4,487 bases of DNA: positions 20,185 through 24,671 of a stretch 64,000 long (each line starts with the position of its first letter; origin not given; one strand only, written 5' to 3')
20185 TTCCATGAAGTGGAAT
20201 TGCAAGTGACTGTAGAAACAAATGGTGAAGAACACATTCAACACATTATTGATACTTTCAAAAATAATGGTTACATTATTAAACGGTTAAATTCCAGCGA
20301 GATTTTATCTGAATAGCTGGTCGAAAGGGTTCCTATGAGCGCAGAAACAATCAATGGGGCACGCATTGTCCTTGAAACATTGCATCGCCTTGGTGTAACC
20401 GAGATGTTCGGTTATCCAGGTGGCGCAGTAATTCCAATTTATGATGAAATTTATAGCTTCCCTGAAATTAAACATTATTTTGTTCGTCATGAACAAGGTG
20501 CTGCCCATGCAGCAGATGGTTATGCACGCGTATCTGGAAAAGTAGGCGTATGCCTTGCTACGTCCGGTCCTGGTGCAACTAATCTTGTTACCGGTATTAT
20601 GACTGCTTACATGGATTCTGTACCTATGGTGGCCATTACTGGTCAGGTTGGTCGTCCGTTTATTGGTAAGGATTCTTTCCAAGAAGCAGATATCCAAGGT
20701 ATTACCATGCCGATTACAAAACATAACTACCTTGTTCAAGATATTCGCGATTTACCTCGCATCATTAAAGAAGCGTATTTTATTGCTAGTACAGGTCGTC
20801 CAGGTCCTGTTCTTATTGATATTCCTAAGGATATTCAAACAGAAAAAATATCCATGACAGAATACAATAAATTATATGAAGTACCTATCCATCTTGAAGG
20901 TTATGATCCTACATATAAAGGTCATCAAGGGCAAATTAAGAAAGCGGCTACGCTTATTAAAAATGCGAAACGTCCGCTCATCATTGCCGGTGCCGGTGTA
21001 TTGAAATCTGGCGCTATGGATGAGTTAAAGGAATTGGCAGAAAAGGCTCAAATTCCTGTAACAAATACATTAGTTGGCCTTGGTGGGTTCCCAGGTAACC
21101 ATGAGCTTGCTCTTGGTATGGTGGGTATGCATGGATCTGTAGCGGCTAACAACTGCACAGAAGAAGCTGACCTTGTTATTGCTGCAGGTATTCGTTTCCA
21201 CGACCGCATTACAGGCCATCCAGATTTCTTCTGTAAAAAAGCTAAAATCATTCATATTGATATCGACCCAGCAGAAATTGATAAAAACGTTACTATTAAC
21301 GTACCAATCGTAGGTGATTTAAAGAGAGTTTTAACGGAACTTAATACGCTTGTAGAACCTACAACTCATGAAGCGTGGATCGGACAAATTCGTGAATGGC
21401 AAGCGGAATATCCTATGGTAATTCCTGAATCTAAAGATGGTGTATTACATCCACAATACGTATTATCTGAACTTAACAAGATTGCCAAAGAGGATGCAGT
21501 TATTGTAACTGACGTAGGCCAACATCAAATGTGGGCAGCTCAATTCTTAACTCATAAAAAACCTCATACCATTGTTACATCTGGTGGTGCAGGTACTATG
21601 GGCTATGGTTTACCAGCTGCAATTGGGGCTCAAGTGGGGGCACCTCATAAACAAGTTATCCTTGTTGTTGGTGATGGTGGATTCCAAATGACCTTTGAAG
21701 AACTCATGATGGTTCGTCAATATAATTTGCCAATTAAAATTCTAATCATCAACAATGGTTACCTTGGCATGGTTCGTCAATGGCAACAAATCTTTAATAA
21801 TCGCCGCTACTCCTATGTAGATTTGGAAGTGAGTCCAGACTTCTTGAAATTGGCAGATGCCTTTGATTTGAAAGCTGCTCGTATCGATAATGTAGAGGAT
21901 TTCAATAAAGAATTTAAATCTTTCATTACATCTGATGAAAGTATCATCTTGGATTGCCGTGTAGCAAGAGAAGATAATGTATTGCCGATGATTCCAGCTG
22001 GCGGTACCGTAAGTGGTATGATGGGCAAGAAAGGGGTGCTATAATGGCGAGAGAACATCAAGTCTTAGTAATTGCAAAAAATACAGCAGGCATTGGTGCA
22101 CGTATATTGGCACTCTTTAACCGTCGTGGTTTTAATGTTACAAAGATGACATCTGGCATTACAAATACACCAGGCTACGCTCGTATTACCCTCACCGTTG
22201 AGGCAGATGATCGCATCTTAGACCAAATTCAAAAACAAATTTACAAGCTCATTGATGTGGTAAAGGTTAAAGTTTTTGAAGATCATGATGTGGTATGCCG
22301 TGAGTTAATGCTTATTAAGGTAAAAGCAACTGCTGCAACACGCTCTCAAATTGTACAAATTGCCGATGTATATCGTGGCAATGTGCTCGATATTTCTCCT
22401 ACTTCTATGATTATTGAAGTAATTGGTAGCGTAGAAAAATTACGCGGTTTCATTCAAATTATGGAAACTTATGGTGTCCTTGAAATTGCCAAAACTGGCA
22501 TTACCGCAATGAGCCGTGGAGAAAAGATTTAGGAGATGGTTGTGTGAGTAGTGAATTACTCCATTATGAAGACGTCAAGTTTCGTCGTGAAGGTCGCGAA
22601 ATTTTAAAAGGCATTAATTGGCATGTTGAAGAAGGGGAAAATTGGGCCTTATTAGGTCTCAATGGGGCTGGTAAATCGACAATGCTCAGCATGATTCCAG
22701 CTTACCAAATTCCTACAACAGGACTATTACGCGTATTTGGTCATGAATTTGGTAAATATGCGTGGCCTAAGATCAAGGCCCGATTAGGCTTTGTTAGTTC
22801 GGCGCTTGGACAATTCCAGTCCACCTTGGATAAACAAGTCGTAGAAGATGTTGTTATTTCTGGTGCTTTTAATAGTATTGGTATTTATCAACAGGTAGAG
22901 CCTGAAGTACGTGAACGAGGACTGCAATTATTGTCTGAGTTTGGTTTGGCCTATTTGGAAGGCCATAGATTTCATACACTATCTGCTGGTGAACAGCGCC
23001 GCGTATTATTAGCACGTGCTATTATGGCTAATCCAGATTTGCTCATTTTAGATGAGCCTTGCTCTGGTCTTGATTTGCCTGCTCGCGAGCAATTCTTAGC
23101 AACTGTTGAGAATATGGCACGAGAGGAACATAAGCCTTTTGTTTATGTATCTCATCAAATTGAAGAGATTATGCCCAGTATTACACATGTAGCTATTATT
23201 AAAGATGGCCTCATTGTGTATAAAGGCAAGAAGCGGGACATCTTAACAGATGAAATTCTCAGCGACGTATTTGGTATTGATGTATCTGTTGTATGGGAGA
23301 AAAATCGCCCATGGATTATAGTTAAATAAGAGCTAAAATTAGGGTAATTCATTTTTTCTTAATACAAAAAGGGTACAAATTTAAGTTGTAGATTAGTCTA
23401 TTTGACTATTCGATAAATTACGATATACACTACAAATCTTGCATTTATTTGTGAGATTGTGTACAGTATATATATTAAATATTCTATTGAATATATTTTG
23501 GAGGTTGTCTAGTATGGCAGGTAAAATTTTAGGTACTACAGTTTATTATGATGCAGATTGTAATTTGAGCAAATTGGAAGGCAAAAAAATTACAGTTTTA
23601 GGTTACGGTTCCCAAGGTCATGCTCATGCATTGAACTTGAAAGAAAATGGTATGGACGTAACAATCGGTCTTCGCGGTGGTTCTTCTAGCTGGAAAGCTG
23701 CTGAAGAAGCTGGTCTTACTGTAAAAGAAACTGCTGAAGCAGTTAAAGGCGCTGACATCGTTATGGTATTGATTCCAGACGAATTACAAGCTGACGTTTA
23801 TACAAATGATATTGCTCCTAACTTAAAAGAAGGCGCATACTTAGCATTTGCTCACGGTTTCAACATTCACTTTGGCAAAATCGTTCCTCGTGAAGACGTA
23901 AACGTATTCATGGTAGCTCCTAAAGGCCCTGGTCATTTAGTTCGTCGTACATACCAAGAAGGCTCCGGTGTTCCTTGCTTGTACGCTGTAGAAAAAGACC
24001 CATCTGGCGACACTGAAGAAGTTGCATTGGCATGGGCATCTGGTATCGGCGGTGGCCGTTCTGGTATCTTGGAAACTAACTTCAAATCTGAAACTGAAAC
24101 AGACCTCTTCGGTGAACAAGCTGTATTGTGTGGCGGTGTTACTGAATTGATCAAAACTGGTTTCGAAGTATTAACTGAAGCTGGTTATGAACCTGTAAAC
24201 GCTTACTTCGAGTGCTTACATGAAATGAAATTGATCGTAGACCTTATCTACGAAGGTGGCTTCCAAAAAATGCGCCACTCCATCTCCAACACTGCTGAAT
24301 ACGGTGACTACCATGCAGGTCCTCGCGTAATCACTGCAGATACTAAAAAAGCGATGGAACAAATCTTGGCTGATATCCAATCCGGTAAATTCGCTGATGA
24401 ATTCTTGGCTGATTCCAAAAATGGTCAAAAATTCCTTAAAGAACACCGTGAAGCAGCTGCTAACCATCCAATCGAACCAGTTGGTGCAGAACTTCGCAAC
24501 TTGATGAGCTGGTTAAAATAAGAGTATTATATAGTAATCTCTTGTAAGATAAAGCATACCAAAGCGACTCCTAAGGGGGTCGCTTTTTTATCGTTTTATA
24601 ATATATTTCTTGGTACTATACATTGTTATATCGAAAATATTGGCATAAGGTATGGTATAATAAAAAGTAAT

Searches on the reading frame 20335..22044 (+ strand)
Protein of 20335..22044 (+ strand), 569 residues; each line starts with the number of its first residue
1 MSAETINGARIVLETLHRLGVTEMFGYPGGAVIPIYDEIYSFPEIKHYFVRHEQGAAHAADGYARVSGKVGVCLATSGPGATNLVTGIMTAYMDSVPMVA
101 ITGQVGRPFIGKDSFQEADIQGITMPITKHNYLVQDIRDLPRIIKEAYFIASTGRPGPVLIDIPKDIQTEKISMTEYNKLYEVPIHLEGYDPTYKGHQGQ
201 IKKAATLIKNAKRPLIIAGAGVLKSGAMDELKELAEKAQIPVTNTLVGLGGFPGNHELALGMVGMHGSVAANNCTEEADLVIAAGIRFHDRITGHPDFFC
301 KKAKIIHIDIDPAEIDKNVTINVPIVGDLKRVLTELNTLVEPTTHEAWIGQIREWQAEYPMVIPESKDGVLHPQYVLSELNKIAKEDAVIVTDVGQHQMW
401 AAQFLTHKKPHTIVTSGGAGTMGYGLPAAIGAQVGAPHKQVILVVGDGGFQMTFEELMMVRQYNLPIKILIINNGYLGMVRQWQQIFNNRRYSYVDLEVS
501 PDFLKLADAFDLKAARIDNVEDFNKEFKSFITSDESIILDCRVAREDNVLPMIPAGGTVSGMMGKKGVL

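Call 11: search_protein_families(library=ncbifam, proteins=[window:20335-22044:+])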
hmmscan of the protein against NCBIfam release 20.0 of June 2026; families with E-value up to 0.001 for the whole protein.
window:20335-22044:+ (569 aa): 55 families (the best 25 are shown)
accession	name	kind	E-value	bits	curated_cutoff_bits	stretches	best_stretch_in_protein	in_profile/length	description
TIGR00118.1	acolac_lg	equivalog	2.4e-234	779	538.35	1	7-565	2-556/557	biosynthetic-type acetolactate synthase large subunit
NF004710.0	PRK06048.1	equivalog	2.7e-233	775.5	976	1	3-563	5-557/561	acetolactate synthase large subunit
NF005824.0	PRK07710.1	equivalog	3.4e-222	738.8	976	1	4-566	15-571/573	acetolactate synthase large subunit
NF005651.0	PRK07418.1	subfamily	7.4e-220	731.3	942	1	4-565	17-581/617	acetolactate synthase large subunit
NF004919.0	PRK06276.1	equivalog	7.2e-218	724.6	866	1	7-565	2-559/582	acetolactate synthase large subunit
NF005860.0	PRK07789.1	equivalog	7.2e-216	718.2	881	1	3-565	31-600/615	acetolactate synthase large subunit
NF006319.0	PRK08527.1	equivalog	6.1e-209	695.1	905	1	5-564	3-559/565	acetolactate synthase large subunit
NF005228.0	PRK06725.1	equivalog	2.3e-204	679.8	991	1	3-563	13-565/571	acetolactate synthase large subunit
NF005584.0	PRK07282.1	equivalog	2.1e-201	670.4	970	1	6-565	10-562/566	acetolactate synthase large subunit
NF006581.0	PRK09107.1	equivalog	1e-199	664.7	974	1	4-563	9-573/595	acetolactate synthase 3 large subunit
NF006524.0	PRK08978.1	equivalog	7.9e-199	661.5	738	1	7-565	2-546/548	acetolactate synthase 2 catalytic subunit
NF005058.0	PRK06466.1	equivalog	3.6e-192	639.8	951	1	4-564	2-568/574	acetolactate synthase 3 large subunit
NF005409.0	PRK06965.1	equivalog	1.7e-190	634.4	1035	1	4-563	19-581/587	acetolactate synthase 3 catalytic subunit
NF006016.1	PRK08155.1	equivalog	2.1e-177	590.9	870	1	5-564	2-553/554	acetolactate synthase large subunit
NF005364.0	PRK06882.1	equivalog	2.6e-176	587.4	1083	1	6-566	4-568/574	acetolactate synthase 3 large subunit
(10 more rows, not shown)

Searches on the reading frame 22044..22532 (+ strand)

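Call 11: search_protein_families(library=ncbifam, proteins=[window:22044-22532:+])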
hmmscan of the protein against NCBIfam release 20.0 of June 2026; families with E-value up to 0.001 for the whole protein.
window:22044-22532:+ (162 aa): 4 families
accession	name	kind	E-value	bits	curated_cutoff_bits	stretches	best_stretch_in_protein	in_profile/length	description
NF008864.0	PRK11895.1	equivalog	4.1e-50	169.6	119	1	4-161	3-160/164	acetolactate synthase small subunit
TIGR00119.1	acolac_sm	equivalog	3.6e-48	163.5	56.9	1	5-160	3-158/158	acetolactate synthase small subunit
NF008362.0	PRK11152.1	equivalog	1.5e-11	44.1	68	1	4-81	3-79/85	acetolactate synthase 2 small subunit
NF006036.0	PRK08178.1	equivalog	7.7e-11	41.9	128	1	10-83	20-92/102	acetolactate synthase small subunit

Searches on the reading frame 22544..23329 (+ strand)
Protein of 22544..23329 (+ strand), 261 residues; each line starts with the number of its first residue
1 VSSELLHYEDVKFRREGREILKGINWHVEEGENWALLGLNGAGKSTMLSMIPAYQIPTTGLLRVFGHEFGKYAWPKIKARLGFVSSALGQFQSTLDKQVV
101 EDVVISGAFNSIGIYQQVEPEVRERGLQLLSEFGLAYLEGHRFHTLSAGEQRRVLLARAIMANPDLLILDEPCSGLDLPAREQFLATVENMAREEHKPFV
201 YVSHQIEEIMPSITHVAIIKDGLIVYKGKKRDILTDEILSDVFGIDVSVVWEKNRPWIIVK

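Call 11: search_protein_families(library=ncbifam, proteins=[window:22544-23329:+])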
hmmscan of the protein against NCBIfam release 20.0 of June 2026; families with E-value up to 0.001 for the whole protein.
window:22544-23329:+ (261 aa): 186 families (the best 25 are shown)
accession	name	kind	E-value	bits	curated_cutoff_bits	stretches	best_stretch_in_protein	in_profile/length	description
NF008186.0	PRK10938.1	equivalog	8.6e-44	149.8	459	2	124-240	114-229/490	molybdate ABC transporter ATP-binding protein ModF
NF010068.0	PRK13548.1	equivalog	4.9e-38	130.7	261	1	3-254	3-251/261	heme ABC transporter ATP-binding protein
TIGR04521.1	ECF_ATPase_2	equivalog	3.6e-34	118.1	330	1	18-240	18-239/279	energy-coupling factor transporter ATPase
TIGR03864.1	PQQ_ABC_ATP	hypoth_equivalog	1.4e-33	116.4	302.25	1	7-237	3-223/236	ABC transporter, ATP-binding subunit, PQQ-dependent alcohol dehydrogenase system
TIGR03873.1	F420-0_ABC_ATP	hypoth_equivalog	3e-33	115.2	372.4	1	7-250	3-241/256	putative F420-0 ABC transporter ATP-binding protein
TIGR04520.1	ECF_ATPase_1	equivalog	1.2e-31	110.1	315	1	11-248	6-238/269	energy-coupling factor transporter ATPase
TIGR02315.1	ABC_phnC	equivalog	1.6e-31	109.6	266.1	1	16-240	13-239/243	phosphonate ABC transporter ATP-binding protein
TIGR01188.1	drrA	subfamily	2.9e-31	108.9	312.45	1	20-232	8-210/302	daunorubicin resistance ABC transporter, ATP-binding protein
NF040873.1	AztA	equivalog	1.2e-30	106.5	220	1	16-212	3-185/191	zinc ABC transporter ATP-binding protein AztA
NF008364.0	PRK11160.1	equivalog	7.1e-28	97.5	630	1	5-236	338-564/575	heme ABC transporter ATP-binding protein/permease CydC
TIGR03375.1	type_I_sec_LssB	subfamily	2.5e-27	95.5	693.1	1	11-235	471-690/696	type I secretion system permease/ATPase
NF006987.0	PRK09452.1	equivalog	4.2e-27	94.8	482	1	3-234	15-236/378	spermidine/putrescine ABC transporter ATP-binding protein PotA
TIGR01166.1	cbiO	subfamily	5e-27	94.6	211.8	1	16-207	3-188/190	cobalt ABC transporter, ATP-binding protein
NF011967.0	PRK15439.1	equivalog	5.9e-27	94.3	586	2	143-244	401-501/510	autoinducer 2 ABC transporter ATP-binding protein LsrA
TIGR02142.1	modC_ABC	equivalog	1.5e-26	93.5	285.05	1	24-250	16-236/353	molybdenum ABC transporter ATP-binding protein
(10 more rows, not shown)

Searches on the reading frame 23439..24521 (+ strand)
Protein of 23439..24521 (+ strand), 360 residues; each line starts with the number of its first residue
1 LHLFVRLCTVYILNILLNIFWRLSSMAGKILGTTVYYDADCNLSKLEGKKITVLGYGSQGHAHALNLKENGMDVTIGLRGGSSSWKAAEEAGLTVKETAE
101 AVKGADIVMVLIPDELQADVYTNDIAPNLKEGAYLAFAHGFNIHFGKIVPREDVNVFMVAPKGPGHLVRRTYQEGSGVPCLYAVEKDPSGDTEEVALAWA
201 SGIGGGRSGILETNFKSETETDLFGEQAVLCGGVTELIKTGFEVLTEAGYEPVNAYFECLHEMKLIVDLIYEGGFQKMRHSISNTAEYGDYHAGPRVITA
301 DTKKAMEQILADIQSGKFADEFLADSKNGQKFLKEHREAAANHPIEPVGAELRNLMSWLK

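Call 11: search_protein_families(library=ncbifam, proteins=[window:23439-24521:+])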
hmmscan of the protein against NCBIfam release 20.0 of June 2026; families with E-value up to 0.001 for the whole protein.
window:23439-24521:+ (360 aa): 8 families
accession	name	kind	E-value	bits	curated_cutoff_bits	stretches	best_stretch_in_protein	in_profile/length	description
NF004017.0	PRK05479.1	equivalog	1.3e-163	543.5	336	1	34-360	3-329/337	ketol-acid reductoisomerase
TIGR00465.1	ilvC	equivalog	6.8e-133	442.5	226.15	1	46-359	1-313/314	ketol-acid reductoisomerase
NF009940.0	PRK13403.1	equivalog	6.6e-127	423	406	1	35-359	3-326/335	ketol-acid reductoisomerase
NF003557.0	PRK05225.1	equivalog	3.2e-63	214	713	2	43-232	32-227/491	ketol-acid reductoisomerase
NF006409.0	PRK08655.1-3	equivalog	2.3e-06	27.4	310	1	50-134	2-86/290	prephenate dehydrogenase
NF006408.0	PRK08655.1-2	equivalog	9.9e-06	24.6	422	1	49-135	7-94/441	prephenate dehydrogenase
NF005694.0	PRK07502.1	equivalog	1.5e-05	24.4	409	1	49-135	7-96/310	prephenate/arogenate dehydrogenase family protein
NF004005.0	PRK05476.2-3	equivalog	0.00016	20.6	275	1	46-144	206-300/418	adenosylhomocysteinase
